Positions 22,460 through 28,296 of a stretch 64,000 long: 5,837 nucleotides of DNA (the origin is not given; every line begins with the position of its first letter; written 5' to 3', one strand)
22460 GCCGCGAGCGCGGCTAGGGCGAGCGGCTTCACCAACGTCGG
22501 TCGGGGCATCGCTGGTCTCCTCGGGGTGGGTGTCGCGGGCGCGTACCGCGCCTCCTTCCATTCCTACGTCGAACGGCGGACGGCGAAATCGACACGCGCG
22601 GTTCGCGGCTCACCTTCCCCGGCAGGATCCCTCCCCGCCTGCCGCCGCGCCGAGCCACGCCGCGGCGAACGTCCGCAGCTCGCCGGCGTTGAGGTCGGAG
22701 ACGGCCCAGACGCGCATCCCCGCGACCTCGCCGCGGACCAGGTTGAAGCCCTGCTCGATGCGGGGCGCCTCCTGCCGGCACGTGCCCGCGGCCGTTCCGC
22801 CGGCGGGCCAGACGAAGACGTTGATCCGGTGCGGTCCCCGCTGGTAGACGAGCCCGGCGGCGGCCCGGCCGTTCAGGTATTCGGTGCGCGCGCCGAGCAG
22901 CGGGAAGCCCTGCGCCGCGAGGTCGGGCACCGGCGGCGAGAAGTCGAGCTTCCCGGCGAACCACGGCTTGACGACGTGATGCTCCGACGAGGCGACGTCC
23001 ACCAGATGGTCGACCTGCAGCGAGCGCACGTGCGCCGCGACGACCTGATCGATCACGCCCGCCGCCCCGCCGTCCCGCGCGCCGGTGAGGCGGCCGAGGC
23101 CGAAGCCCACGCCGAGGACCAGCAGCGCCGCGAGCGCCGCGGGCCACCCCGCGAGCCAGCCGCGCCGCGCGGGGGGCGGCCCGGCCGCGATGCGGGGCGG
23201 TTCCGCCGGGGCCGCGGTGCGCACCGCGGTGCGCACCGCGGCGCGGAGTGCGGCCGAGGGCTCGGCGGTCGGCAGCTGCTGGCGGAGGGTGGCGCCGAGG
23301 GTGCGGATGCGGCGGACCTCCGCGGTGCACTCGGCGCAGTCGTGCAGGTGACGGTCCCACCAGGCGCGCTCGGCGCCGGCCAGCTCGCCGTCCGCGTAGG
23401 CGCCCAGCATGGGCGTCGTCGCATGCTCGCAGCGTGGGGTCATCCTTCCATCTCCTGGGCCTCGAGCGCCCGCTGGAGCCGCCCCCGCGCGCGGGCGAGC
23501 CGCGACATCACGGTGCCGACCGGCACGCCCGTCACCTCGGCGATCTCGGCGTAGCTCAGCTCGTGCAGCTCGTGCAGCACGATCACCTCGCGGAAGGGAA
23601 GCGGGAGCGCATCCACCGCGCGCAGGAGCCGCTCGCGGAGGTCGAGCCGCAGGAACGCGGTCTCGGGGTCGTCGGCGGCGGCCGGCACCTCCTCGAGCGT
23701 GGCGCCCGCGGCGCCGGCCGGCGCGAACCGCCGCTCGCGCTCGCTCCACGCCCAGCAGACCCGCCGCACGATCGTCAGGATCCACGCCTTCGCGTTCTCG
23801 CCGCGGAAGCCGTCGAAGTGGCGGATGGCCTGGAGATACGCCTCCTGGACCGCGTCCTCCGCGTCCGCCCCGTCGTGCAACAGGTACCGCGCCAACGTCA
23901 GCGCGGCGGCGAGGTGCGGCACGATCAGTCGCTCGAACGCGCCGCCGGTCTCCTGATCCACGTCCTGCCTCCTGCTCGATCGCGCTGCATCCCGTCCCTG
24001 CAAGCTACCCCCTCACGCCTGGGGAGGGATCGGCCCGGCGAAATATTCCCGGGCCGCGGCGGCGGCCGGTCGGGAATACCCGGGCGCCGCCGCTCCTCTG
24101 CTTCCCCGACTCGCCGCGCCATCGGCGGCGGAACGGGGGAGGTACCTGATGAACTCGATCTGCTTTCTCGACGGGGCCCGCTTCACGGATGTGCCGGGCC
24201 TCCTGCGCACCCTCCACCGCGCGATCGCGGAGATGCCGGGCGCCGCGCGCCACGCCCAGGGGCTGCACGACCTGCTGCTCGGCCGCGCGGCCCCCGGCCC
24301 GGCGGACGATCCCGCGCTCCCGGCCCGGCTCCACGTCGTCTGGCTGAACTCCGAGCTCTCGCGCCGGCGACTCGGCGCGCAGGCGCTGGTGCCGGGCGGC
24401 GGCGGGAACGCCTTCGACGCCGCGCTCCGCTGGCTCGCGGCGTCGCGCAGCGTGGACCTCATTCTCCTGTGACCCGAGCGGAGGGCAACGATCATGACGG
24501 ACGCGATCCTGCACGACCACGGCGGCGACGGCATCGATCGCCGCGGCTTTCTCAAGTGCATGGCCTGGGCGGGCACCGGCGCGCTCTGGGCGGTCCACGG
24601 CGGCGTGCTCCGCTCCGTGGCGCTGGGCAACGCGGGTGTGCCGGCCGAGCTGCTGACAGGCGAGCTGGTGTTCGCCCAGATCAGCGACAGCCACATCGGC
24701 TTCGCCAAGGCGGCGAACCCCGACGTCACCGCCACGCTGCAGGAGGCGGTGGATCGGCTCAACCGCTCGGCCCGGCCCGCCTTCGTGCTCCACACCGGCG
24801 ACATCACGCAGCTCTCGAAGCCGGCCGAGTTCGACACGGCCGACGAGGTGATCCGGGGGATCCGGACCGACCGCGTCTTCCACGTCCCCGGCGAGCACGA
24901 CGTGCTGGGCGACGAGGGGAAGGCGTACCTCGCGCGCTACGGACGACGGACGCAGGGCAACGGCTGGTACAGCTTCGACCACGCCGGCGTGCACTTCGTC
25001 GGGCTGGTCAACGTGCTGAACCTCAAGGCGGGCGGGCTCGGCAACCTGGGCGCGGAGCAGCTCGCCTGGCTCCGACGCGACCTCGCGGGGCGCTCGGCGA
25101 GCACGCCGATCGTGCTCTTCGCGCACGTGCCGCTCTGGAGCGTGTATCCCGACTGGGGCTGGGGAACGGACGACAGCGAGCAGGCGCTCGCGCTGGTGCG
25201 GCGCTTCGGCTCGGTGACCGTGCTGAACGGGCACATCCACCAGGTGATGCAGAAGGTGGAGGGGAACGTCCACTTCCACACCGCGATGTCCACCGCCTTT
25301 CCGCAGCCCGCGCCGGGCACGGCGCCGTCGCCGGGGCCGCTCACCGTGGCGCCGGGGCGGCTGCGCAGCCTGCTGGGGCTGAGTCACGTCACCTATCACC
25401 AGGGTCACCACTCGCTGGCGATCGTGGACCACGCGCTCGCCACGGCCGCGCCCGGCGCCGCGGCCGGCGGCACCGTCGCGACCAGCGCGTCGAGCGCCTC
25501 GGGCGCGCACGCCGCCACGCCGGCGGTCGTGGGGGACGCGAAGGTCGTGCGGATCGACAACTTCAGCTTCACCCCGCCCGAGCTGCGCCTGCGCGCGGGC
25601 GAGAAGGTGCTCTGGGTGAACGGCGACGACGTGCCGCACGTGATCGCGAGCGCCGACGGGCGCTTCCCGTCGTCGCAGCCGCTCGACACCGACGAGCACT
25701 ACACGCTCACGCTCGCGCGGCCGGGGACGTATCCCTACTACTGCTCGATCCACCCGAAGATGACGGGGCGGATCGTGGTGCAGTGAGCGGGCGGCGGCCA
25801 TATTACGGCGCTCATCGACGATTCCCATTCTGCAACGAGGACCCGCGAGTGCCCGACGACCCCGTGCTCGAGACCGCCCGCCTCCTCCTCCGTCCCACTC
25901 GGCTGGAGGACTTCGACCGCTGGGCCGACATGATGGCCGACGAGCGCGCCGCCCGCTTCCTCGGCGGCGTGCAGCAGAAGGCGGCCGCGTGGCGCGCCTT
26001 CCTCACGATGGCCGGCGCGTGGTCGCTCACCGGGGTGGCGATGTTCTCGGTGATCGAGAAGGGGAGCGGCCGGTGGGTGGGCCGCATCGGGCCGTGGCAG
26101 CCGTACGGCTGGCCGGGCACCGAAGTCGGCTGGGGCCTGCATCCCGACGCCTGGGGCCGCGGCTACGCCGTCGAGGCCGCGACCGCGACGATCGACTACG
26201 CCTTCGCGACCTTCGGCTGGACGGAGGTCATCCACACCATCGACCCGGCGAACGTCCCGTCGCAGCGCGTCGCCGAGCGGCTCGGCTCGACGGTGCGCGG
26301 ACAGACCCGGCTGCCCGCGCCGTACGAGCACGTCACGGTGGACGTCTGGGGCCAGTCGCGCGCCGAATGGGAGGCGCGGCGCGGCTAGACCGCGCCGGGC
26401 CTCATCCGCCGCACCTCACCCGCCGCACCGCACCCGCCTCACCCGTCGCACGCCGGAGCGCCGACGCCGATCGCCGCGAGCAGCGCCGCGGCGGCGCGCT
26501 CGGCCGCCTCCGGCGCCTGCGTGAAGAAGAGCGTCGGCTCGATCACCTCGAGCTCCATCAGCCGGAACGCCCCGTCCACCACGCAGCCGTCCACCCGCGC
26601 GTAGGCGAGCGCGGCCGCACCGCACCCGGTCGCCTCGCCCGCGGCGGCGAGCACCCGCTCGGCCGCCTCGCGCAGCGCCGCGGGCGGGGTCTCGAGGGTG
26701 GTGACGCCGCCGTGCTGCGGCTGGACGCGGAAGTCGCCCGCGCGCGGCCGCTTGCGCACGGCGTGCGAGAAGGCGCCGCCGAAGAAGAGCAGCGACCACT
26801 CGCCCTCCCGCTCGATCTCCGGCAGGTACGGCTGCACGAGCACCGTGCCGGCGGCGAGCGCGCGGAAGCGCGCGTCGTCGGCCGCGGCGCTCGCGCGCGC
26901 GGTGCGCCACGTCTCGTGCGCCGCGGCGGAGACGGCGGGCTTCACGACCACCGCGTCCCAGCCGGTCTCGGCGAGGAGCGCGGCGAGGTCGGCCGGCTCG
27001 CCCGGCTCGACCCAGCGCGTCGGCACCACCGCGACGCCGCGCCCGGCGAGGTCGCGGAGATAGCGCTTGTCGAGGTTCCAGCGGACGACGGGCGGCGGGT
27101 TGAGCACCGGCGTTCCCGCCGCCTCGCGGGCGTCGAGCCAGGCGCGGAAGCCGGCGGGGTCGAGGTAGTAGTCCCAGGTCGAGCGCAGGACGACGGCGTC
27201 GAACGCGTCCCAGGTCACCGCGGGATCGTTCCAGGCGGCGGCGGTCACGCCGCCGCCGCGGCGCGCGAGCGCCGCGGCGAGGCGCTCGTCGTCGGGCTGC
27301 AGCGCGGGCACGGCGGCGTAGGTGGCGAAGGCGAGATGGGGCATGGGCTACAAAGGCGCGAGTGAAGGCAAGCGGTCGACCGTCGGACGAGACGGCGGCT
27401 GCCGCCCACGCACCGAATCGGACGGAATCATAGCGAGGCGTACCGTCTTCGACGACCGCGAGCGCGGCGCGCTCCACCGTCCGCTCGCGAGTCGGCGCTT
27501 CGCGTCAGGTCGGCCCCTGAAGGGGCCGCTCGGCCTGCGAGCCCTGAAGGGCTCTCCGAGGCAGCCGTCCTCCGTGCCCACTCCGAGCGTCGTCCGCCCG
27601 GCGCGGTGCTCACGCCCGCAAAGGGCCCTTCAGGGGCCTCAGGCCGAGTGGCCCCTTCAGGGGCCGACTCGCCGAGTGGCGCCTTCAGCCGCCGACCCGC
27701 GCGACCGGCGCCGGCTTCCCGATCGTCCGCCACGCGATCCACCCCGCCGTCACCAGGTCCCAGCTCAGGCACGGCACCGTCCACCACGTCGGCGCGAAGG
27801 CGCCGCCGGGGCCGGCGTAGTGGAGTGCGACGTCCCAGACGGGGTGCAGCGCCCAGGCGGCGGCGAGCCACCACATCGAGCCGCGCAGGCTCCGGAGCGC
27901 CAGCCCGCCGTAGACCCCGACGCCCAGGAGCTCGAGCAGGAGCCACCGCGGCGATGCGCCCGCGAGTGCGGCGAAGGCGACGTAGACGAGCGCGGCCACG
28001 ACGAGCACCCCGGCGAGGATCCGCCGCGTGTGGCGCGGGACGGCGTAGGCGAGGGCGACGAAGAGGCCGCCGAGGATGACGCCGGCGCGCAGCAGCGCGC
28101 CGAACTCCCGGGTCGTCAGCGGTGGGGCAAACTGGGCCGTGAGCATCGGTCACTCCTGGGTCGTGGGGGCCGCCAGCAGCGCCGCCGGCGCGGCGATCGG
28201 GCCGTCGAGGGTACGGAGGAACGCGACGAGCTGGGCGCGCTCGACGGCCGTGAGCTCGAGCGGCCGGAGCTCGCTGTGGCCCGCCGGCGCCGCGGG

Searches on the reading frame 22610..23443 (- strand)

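Call 91: search_protein_families(library=pfam, proteins=[window:22610-23443:-], max_evalue=0.001)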
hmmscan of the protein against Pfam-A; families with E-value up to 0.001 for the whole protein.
window:22610-23443:- (277 aa): 1 family
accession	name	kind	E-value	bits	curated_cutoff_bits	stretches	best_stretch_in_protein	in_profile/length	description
PF13490.11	zf-HC2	-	5.6e-06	26.8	22.2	1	9-39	4-34/35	Putative zinc-finger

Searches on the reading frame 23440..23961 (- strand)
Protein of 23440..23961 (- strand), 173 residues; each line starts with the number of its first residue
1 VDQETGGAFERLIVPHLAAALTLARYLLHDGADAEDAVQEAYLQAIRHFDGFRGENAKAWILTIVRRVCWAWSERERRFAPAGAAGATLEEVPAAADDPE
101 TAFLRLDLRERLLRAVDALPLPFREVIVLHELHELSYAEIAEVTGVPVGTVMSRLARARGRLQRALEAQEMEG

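Call 91: search_protein_families(library=pfam, proteins=[window:23440-23961:-], max_evalue=0.001)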
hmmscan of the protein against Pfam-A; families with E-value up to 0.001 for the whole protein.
window:23440-23961:- (173 aa): 3 families
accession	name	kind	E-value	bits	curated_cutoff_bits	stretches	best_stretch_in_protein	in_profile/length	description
PF08281.18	Sigma70_r4_2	-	4.3e-17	61.9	25.7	1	109-162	1-54/54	Sigma-70, region 4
PF04542.20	Sigma70_r2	-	1.7e-12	47.4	24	1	13-76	2-68/71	Sigma-70 region 2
PF04545.22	Sigma70_r4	-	4e-09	36.3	24.1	1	118-163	4-49/50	Sigma-70, region 4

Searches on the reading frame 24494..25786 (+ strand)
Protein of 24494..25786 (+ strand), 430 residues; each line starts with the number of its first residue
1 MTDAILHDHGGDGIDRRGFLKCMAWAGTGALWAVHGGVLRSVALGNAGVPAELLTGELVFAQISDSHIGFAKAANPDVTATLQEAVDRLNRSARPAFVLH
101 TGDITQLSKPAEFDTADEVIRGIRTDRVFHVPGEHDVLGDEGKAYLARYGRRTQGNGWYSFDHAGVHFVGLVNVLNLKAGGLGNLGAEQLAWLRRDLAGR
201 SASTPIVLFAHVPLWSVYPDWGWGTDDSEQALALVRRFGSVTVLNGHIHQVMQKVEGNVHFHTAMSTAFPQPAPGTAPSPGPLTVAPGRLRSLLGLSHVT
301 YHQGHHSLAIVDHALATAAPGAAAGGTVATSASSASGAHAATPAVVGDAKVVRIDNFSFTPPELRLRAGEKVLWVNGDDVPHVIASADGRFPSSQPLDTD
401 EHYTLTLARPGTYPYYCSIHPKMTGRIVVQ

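Call 91: search_protein_families(library=pfam, proteins=[window:24494-25786:+], max_evalue=0.001)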
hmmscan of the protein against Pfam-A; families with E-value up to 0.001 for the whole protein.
window:24494-25786:+ (430 aa): 4 families
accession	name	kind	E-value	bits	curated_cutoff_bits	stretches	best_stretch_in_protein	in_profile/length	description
PF00149.33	Metallophos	-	5.2e-14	53.6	21.5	1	60-250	3-190/191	Calcineurin-like phosphoesterase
PF00127.26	Copper-bind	-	2.4e-08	34.7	21.2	1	353-430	8-99/99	Copper binding proteins, plastocyanin/azurin family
PF13473.12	Cupredoxin_1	-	4.2e-08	33.6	27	1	350-429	23-104/104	Cupredoxin-like domain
PF12850.12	Metallophos_2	-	0.00023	21.6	27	0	61-259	4-127/154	Calcineurin-like phosphoesterase superfamily domain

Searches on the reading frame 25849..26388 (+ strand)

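Call 92: search_protein_families(library=pfam, proteins=[window:25849-26388:+], max_evalue=0.001)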
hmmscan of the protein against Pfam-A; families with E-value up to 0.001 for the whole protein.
window:25849-26388:+ (179 aa): 2 families
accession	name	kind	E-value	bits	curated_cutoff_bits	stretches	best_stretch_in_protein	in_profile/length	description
PF13302.13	Acetyltransf_3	-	5.8e-34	118.2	25.4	1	11-146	1-136/138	Acetyltransferase (GNAT) domain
PF00583.31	Acetyltransf_1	-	3.3e-07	31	20.7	1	69-146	38-115/116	Acetyltransferase (GNAT) family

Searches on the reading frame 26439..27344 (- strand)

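Call 24: search_protein_families(library=pfam, proteins=[window:26439-27344:-], max_evalue=0.01)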
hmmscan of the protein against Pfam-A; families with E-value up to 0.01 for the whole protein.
window:26439-27344:- (301 aa): 1 family
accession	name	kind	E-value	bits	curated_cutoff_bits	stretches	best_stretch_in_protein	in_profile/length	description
PF02955.21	GSH-S_ATP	-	0.0034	17.3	23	1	132-217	34-121/175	Prokaryotic glutathione synthetase, ATP-grasp domain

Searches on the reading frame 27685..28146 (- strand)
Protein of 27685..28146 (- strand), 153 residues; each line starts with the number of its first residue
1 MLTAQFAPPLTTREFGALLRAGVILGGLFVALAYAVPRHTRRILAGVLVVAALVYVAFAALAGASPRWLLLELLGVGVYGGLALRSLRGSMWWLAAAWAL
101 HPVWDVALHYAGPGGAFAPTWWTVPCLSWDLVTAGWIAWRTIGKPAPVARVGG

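Call 24: search_protein_families(library=pfam, proteins=[window:27685-28146:-], max_evalue=0.01)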
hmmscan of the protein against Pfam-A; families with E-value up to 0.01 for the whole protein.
window:27685-28146:- (153 aa): 1 family
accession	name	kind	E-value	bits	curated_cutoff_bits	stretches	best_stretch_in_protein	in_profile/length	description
PF19473.4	DUF6010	-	1.7e-11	44.8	27.3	1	21-137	5-114/120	Family of unknown function (DUF6010)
